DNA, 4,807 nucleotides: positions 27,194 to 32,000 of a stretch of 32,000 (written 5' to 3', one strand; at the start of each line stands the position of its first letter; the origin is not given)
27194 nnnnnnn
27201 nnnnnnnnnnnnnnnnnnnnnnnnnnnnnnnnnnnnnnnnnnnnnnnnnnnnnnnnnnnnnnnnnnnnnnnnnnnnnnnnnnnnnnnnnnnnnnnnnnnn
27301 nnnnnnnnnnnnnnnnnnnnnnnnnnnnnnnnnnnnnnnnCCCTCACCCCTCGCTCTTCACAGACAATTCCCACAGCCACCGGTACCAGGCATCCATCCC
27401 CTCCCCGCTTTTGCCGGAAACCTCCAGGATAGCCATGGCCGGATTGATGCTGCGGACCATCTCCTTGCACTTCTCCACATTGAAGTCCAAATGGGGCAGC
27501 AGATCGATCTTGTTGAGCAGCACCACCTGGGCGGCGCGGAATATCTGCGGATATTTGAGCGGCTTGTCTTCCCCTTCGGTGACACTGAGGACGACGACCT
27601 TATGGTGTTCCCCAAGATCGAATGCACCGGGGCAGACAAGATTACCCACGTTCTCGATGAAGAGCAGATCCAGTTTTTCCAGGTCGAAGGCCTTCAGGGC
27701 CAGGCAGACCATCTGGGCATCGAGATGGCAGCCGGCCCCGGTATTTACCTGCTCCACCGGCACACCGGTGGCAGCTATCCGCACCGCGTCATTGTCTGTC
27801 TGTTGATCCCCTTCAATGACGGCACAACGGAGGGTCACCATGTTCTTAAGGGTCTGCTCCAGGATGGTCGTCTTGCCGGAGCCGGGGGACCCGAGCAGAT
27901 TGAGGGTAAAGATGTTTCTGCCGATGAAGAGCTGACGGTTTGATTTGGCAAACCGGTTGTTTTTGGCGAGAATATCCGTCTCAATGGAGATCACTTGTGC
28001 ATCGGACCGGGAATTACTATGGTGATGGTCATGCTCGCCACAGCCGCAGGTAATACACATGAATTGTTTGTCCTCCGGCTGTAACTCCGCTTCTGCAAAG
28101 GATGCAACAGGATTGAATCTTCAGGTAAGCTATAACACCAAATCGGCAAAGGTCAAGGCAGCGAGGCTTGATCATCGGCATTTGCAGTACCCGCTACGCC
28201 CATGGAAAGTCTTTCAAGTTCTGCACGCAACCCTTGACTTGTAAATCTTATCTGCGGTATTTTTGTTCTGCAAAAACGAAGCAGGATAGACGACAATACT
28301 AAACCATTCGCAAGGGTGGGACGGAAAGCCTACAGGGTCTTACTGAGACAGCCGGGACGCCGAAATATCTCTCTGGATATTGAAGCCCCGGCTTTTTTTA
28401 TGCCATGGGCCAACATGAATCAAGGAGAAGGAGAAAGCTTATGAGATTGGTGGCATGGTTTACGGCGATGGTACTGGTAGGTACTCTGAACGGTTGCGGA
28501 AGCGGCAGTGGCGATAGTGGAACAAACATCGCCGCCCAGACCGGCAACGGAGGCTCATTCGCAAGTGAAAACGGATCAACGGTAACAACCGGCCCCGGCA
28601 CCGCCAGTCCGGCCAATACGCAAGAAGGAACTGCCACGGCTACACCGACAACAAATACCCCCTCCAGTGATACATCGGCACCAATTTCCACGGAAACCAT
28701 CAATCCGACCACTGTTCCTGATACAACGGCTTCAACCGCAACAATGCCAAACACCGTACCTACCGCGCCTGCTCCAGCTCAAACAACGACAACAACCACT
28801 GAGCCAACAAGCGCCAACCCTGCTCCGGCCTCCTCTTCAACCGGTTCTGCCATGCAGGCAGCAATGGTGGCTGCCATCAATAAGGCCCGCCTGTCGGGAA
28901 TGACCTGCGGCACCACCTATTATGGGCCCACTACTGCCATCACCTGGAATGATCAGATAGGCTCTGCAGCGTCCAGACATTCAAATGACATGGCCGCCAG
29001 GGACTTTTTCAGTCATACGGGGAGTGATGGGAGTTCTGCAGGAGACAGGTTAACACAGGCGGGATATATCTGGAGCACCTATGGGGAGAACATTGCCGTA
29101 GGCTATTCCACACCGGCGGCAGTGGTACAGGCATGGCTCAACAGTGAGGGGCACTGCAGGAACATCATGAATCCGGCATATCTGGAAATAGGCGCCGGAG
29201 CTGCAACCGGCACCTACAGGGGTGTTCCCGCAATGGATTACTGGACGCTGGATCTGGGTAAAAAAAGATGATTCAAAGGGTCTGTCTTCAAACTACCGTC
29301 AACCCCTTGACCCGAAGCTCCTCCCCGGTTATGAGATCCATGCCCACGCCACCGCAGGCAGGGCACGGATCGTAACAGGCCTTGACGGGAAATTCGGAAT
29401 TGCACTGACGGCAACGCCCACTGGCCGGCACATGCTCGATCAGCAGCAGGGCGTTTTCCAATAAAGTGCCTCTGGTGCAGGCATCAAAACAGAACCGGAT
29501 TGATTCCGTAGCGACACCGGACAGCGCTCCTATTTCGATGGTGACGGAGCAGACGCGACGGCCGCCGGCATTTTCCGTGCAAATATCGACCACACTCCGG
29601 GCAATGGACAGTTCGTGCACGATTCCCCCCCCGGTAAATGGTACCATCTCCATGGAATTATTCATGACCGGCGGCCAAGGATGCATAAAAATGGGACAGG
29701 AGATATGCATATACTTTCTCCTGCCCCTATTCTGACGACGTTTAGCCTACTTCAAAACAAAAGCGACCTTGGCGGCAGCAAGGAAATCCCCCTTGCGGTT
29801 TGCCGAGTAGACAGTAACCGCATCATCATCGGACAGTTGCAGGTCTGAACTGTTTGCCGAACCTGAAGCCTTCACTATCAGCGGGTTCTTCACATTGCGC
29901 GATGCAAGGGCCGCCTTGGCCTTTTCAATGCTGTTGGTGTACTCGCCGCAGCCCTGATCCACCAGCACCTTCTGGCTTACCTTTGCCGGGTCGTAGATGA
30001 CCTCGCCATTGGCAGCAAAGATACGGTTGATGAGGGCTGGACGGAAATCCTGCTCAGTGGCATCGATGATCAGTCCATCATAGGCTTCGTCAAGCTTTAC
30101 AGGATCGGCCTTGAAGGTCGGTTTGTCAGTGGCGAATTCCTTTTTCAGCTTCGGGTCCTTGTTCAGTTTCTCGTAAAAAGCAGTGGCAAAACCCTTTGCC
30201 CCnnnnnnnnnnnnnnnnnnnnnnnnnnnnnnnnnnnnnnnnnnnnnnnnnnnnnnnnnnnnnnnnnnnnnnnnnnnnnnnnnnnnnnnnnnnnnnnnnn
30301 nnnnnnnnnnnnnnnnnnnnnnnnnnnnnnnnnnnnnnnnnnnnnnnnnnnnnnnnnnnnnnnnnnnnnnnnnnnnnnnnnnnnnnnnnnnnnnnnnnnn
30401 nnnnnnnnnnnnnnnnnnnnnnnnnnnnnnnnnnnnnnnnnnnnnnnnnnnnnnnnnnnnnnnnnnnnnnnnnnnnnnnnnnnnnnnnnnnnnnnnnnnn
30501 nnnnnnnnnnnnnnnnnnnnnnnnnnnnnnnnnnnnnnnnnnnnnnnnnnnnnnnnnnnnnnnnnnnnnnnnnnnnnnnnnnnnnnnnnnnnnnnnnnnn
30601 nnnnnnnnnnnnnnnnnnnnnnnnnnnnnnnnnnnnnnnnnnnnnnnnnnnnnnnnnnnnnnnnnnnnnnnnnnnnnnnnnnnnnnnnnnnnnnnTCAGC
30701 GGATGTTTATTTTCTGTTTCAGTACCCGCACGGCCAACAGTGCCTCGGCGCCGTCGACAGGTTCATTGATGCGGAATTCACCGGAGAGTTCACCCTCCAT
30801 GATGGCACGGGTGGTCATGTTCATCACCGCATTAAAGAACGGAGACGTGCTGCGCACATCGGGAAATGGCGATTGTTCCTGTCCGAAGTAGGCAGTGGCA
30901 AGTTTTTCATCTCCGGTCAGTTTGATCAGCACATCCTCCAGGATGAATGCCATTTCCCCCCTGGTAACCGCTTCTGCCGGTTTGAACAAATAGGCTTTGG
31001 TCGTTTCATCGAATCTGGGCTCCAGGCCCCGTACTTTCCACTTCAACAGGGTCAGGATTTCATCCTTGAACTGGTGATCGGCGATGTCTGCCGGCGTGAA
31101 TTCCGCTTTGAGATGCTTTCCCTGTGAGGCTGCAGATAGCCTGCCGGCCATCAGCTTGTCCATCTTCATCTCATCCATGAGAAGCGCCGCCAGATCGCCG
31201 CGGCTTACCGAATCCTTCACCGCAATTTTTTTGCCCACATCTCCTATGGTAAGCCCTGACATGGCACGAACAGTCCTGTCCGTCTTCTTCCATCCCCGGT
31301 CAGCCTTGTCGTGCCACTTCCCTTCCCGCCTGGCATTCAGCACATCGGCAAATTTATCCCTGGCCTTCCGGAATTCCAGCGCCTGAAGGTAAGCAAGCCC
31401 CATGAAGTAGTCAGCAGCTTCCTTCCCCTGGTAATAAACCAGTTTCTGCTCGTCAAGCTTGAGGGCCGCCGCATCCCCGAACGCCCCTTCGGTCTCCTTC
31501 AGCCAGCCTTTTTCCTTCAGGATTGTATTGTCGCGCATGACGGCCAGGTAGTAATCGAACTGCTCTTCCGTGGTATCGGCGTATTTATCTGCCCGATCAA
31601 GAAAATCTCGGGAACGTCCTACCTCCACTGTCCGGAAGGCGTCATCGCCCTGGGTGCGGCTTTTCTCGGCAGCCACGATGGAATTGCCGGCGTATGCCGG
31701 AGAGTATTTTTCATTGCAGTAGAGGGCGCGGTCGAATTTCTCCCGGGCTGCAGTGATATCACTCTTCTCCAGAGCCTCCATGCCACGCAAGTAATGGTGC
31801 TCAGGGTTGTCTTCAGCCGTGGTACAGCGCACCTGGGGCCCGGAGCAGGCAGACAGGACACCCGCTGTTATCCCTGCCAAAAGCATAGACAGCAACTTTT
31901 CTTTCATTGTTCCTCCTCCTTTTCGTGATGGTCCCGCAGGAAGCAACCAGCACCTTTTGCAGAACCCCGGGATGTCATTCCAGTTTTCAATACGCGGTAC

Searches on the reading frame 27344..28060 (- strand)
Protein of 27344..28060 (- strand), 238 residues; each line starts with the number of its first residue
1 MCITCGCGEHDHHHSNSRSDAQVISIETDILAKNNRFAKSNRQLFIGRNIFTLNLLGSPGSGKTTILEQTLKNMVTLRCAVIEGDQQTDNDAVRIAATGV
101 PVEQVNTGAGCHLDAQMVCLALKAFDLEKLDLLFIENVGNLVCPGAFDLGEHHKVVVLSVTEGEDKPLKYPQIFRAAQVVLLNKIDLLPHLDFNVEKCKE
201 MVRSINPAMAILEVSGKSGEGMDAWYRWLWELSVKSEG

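Call 60: search_protein_families(library=pfam, proteins=[window:27344-28060:-], max_evalue=0.001)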
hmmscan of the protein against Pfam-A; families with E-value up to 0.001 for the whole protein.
window:27344-28060:- (238 aa): 2 families
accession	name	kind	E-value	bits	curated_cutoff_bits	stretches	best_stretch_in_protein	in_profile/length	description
PF02492.25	cobW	-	1e-25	90.8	20.7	1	54-212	4-179/180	CobW/HypB/UreG, nucleotide-binding domain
PF03193.22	RsgA_GTPase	-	0.00045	20.5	30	0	176-229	54-104/174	RsgA GTPase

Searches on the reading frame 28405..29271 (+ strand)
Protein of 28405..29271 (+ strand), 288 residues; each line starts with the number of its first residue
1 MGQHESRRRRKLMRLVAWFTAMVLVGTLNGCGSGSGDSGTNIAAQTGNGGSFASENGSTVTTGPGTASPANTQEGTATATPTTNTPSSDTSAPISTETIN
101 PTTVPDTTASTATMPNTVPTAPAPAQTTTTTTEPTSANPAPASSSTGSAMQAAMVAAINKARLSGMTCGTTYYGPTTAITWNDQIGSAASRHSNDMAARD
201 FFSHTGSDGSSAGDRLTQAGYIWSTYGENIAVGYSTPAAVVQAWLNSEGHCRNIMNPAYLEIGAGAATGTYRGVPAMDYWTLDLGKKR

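Call 60: search_protein_families(library=pfam, proteins=[window:28405-29271:+], max_evalue=0.001)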
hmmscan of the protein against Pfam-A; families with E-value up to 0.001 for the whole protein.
window:28405-29271:+ (288 aa): 1 family
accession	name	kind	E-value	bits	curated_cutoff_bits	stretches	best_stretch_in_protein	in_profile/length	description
PF00188.32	CAP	-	2.8e-17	64.1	21.1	1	157-282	3-115/117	Cysteine-rich secretory protein family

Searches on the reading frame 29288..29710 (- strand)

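Call 60: search_protein_families(library=pfam, proteins=[window:29288-29710:-], max_evalue=0.001)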
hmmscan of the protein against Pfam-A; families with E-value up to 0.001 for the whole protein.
window:29288-29710:- (140 aa): 1 family
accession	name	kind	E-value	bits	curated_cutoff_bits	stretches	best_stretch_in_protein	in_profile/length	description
PF01155.25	HypA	-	5.5e-30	104.1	28.9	1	32-138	2-111/112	Hydrogenase/urease nickel incorporation, metallochaperone, hypA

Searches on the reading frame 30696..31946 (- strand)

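Call 60: search_protein_families(library=pfam, proteins=[window:30696-31946:-], max_evalue=0.001)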
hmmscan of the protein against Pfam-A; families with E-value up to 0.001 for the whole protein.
window:30696-31946:- (416 aa): 1 family
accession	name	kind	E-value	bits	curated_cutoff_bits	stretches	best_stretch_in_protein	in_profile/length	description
PF00395.25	SLH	-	8.8e-14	51.6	20.8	1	360-402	1-43/44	S-layer homology domain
